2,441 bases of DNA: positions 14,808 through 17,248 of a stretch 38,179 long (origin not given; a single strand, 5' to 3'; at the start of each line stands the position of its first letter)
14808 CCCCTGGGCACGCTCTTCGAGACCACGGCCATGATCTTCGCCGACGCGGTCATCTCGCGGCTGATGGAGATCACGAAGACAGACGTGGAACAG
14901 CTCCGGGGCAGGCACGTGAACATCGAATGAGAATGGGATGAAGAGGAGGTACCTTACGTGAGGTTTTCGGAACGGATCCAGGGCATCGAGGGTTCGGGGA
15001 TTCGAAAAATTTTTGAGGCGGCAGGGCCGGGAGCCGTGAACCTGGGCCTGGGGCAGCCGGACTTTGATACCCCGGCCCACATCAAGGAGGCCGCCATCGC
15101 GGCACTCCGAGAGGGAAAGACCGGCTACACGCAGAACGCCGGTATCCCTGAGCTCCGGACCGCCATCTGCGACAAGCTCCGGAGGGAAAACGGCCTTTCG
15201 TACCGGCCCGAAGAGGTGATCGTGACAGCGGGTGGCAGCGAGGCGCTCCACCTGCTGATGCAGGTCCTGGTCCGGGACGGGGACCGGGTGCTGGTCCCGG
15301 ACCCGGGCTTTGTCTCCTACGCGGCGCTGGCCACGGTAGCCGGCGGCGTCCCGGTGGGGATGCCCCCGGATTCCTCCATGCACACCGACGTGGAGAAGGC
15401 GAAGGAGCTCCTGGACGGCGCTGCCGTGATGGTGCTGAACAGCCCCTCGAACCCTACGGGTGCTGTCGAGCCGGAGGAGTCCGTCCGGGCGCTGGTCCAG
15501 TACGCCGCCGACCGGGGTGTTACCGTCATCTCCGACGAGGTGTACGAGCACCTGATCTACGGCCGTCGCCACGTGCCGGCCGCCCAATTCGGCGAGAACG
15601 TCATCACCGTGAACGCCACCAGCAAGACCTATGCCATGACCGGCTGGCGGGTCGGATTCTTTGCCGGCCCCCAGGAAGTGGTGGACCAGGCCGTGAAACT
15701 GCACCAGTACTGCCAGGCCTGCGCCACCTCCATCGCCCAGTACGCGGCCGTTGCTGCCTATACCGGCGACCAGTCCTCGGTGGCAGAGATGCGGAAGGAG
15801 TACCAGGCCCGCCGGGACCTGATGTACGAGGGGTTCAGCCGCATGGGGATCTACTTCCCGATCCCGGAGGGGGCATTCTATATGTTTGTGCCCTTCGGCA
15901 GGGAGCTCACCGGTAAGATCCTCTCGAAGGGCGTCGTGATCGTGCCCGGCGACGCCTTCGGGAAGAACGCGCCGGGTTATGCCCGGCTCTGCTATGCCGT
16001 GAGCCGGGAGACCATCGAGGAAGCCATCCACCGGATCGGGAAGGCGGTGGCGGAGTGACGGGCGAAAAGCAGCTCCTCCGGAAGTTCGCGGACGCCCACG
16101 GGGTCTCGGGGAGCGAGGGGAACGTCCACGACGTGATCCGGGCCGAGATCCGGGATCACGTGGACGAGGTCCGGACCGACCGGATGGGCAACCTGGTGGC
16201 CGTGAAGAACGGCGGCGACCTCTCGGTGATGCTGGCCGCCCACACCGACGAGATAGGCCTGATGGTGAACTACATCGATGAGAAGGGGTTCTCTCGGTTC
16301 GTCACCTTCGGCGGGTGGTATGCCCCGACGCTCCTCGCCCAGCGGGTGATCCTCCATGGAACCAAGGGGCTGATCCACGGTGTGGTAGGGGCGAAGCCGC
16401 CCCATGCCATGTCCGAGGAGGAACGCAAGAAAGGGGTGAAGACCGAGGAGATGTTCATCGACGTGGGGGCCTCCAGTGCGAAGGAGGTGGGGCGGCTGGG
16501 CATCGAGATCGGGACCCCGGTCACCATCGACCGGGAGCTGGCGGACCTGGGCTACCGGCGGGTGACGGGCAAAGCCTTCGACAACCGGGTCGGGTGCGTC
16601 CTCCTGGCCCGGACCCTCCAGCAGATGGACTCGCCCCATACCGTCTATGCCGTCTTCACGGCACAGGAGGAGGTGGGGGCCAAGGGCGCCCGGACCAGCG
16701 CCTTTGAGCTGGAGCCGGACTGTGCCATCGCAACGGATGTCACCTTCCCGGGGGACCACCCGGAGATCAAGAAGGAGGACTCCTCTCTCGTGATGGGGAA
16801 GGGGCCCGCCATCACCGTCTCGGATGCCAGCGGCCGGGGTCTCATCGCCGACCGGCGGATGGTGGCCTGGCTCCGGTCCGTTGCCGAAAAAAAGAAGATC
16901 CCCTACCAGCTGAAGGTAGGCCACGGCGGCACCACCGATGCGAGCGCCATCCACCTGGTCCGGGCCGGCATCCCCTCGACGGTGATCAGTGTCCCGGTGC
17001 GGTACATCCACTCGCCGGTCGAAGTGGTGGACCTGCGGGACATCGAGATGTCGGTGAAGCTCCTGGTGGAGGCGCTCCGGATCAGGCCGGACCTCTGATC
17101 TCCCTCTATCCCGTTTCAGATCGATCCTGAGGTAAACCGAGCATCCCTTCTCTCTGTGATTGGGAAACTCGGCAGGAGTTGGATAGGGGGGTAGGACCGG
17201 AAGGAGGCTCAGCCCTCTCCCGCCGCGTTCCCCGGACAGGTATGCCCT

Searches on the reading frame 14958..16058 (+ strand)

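Call 30: search_protein_families(library=pfam, proteins=[window:14958-16058:+], max_evalue=0.0001)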
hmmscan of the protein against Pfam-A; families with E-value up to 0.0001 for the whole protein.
window:14958-16058:+ (366 aa): 4 families
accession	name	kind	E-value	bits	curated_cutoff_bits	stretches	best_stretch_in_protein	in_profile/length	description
PF00155.27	Aminotran_1_2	-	2.9e-69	234.4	19.7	1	27-360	4-361/361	Aminotransferase class I and II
PF01041.23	DegT_DnrJ_EryC1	-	1.7e-06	27.9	19.8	1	85-193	40-145/360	DegT/DnrJ/EryC1/StrS aminotransferase family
PF03473.23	MOSC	-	2.3e-05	24.9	22.7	1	182-302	6-107/120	MOSC domain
PF00266.25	Aminotran_5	-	5.5e-05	22.7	21.5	1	84-194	61-176/371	Aminotransferase class-V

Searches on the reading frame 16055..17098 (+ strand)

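Call 30: search_protein_families(library=pfam, proteins=[window:16055-17098:+], max_evalue=0.0001)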
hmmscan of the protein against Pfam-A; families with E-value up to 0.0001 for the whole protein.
window:16055-17098:+ (347 aa): 2 families
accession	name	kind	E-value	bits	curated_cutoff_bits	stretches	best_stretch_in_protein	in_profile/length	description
PF05343.19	Peptidase_M42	-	2.4e-100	335.8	23.2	1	45-336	1-292/292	M42 glutamyl aminopeptidase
PF01546.33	Peptidase_M20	-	5.8e-10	39.9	24.6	1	181-341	40-204/206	Peptidase family M20/M25/M40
